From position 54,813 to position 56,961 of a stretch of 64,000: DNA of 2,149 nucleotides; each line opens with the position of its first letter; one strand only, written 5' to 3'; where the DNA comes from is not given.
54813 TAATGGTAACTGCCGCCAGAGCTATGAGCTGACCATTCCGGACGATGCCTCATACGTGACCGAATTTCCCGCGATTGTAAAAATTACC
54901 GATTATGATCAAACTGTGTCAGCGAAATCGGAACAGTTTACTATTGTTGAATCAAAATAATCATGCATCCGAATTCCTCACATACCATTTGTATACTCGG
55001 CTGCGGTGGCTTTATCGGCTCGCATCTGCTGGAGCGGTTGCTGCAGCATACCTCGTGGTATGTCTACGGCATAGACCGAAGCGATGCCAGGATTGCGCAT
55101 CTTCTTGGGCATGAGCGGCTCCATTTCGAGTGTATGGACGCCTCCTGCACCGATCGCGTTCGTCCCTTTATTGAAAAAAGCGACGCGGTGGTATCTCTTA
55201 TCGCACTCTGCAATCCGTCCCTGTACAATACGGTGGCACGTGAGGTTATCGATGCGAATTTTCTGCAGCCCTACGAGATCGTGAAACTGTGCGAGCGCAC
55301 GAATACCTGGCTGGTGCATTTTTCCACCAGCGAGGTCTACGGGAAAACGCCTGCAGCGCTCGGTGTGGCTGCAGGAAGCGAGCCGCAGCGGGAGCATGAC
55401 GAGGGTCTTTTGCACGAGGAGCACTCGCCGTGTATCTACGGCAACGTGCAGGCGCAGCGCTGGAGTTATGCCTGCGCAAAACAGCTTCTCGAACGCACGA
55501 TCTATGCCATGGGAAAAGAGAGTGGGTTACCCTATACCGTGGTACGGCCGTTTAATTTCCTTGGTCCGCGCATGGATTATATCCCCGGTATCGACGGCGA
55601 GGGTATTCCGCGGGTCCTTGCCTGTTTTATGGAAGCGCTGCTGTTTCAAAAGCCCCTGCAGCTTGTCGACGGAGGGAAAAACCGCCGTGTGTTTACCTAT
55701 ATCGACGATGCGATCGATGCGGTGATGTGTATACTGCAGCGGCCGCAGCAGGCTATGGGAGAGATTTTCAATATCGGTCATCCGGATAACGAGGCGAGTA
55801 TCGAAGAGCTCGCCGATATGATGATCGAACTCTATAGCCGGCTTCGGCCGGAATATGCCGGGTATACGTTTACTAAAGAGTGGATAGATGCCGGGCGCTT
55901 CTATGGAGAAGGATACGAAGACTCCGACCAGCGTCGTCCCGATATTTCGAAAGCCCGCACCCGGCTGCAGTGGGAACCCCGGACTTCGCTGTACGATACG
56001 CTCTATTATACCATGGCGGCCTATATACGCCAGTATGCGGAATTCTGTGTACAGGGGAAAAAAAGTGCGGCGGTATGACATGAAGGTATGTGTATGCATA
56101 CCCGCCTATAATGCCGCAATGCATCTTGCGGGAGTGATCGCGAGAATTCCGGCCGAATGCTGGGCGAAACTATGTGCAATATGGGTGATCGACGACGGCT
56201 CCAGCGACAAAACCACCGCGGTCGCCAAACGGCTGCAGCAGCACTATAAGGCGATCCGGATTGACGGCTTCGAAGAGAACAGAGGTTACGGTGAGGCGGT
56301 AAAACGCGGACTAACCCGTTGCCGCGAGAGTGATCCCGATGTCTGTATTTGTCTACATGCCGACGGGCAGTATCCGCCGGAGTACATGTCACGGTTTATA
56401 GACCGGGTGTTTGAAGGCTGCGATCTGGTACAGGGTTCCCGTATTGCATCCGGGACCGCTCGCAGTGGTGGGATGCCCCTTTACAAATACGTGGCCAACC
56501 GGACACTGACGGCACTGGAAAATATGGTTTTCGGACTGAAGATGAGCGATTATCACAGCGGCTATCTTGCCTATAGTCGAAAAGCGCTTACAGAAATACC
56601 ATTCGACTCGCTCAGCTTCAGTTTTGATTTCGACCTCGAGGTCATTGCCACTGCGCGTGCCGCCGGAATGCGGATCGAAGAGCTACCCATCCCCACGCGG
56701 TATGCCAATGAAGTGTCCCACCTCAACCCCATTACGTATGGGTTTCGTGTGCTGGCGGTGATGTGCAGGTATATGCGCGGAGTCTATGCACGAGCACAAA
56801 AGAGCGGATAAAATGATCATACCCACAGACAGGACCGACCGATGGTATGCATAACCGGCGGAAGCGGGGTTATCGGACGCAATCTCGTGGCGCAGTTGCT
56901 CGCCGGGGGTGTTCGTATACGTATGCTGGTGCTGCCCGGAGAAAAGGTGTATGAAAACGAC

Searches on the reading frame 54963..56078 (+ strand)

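Call 48: search_protein_families(library=pfam, proteins=[window:54963-56078:+])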
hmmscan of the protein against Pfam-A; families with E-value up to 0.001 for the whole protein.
window:54963-56078:+ (371 aa): 7 families
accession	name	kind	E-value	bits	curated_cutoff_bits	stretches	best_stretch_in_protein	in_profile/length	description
PF01370.27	Epimerase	-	6.5e-39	134.2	20.9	1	9-272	1-240/240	NAD dependent epimerase/dehydratase family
PF16363.11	GDP_Man_Dehyd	-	2.6e-23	83.4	27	1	11-346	2-328/332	GDP-mannose 4,6 dehydratase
PF07993.18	NAD_binding_4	-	3.8e-08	33.2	20.1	1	92-198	105-206/258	Male sterility protein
PF03435.24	Sacchrp_dh_NADP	-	1.4e-06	29.1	25.1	1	9-80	1-76/129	Saccharopine dehydrogenase NADP binding domain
PF13460.12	NAD_binding_10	-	2.8e-06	27.8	27.2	1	13-98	1-84/184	NAD(P)H-binding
PF04321.23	RmlD_sub_bind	-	1e-05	25.2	27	1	8-127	2-106/287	RmlD substrate binding domain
PF01073.25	3Beta_HSD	-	0.00022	20.8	22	1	11-142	2-136/280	3-beta hydroxysteroid dehydrogenase/isomerase family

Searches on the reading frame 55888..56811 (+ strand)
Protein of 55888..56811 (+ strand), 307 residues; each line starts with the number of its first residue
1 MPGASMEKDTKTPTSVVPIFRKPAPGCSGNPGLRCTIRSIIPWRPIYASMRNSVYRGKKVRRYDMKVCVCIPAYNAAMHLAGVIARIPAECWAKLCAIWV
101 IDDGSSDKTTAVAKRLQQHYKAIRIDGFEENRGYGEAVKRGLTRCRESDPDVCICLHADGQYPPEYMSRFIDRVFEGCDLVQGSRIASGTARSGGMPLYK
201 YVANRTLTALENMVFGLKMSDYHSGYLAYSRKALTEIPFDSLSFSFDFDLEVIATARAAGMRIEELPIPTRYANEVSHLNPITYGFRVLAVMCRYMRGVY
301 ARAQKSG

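Call 48: search_protein_families(library=pfam, proteins=[window:55888-56811:+])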
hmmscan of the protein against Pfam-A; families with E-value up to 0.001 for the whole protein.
window:55888-56811:+ (307 aa): 2 families
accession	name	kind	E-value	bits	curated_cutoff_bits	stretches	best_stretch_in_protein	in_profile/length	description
PF00535.33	Glycos_transf_2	-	1.6e-23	83.9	23.3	1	68-236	1-166/168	Glycosyl transferase family 2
PF13641.12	Glyco_tranf_2_3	-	0.00013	22.5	27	1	67-267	3-205/230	Glycosyltransferase like family 2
